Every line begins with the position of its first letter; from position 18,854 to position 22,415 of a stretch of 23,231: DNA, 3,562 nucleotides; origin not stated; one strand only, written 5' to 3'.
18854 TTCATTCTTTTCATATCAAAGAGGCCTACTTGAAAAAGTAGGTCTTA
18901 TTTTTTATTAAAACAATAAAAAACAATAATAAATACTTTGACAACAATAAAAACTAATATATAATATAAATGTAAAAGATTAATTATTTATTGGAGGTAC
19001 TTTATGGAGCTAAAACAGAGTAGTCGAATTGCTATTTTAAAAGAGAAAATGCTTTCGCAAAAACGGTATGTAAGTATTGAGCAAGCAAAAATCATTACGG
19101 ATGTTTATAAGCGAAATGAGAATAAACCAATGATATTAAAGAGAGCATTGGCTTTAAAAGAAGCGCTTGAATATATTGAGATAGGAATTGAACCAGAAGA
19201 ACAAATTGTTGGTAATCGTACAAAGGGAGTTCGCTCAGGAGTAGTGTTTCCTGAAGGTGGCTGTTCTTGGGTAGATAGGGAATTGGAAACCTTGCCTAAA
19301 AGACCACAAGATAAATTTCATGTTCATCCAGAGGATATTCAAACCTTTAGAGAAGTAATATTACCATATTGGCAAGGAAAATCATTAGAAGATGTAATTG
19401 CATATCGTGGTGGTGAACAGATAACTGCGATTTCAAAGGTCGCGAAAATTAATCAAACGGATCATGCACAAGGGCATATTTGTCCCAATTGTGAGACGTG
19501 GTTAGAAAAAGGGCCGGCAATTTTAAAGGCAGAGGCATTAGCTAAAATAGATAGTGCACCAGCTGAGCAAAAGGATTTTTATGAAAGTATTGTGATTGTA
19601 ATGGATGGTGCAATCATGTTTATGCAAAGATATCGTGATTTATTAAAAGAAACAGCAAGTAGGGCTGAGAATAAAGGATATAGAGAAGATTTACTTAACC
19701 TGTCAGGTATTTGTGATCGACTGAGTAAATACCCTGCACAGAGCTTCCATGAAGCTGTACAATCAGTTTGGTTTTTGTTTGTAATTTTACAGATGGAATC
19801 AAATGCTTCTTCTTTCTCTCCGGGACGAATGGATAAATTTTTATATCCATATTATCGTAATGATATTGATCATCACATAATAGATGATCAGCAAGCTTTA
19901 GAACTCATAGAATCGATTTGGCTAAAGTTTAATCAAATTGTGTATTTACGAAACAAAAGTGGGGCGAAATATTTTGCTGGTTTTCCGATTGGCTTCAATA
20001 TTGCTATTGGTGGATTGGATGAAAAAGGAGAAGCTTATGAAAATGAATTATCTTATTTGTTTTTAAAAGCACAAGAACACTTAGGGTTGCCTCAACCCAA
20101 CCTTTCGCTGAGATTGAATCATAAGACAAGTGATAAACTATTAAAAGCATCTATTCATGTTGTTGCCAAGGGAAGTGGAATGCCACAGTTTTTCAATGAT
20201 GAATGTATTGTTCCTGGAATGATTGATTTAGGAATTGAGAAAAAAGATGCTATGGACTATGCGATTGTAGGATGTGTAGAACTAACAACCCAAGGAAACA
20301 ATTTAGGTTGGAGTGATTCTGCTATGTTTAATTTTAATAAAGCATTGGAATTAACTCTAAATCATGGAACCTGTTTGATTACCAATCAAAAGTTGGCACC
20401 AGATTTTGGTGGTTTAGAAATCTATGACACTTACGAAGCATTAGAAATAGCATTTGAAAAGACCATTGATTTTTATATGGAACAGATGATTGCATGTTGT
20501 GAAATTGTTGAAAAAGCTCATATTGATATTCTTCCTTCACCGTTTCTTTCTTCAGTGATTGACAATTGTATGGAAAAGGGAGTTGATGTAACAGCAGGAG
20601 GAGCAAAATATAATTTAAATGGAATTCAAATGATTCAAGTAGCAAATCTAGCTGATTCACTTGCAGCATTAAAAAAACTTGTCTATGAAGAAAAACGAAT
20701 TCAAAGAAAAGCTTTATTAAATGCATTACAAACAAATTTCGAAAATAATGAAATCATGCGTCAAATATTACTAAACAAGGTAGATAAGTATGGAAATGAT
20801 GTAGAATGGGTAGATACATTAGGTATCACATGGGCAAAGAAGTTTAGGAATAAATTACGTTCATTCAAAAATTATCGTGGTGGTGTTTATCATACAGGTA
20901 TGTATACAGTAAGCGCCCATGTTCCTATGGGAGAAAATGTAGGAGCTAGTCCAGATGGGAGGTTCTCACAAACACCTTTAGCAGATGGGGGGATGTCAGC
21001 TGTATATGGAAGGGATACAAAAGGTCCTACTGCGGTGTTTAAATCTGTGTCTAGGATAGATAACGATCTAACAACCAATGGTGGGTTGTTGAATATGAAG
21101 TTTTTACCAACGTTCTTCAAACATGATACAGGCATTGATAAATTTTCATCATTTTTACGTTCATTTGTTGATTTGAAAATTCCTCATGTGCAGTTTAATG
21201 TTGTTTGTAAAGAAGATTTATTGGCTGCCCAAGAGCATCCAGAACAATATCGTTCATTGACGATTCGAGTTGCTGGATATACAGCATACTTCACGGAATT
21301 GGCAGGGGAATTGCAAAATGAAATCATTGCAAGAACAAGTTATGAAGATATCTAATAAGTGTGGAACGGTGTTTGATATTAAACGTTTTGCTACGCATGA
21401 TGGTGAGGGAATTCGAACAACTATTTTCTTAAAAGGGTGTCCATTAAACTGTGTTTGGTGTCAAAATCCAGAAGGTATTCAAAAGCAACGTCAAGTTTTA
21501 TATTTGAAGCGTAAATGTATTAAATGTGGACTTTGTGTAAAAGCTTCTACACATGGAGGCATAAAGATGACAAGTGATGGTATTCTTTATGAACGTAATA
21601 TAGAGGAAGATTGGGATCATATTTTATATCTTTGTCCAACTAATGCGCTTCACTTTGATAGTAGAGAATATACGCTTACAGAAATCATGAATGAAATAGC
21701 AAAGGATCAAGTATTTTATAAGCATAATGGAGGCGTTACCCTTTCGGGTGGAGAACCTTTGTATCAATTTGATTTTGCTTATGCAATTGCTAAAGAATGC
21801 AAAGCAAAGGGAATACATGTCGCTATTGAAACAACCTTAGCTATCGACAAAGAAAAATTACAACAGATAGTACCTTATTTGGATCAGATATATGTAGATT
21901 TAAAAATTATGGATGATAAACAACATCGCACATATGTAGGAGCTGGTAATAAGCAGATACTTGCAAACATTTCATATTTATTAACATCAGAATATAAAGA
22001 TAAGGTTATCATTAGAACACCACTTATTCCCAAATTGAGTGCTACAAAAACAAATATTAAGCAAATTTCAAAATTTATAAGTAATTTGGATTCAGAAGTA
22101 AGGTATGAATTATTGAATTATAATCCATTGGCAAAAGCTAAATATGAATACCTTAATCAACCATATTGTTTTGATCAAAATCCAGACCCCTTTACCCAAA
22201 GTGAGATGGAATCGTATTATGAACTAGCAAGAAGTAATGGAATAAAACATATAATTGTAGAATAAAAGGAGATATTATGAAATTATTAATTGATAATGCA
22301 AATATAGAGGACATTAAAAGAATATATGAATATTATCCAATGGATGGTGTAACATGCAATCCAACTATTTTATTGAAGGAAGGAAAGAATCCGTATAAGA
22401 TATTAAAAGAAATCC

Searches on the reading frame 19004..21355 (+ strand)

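Call 6: search_protein_families(library=pfam, proteins=[window:19004-21355:+], max_evalue=0.01)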
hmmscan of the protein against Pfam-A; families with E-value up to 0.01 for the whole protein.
window:19004-21355:+ (783 aa): 3 families
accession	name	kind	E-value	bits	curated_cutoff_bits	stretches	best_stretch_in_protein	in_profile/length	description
PF02901.20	PFL-like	-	8.4e-198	659.5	24.3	1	7-643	3-647/647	Pyruvate formate lyase-like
PF01228.26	Gly_radical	-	2.3e-28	99.3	22.2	1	662-764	3-106/106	Glycine radical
PF11230.13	YjjI-like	-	0.0016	17.3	23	1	346-424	145-214/485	Glycyl radical enzyme YjjI-like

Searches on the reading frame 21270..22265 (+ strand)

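Call 6: search_protein_families(library=pfam, proteins=[window:21270-22265:+], max_evalue=0.01)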
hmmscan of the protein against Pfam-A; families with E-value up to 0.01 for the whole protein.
window:21270-22265:+ (331 aa): 3 families
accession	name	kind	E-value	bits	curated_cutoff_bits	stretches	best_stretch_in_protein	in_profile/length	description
PF04055.27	Radical_SAM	-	1.1e-17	65.2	29.5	1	52-256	2-154/166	Radical SAM superfamily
PF13353.11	Fer4_12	-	6.2e-13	49.7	22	1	44-225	2-131/137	4Fe-4S single cluster domain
PF00037.32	Fer4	-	0.0027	17.9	21.1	0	82-92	7-17/24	4Fe-4S binding domain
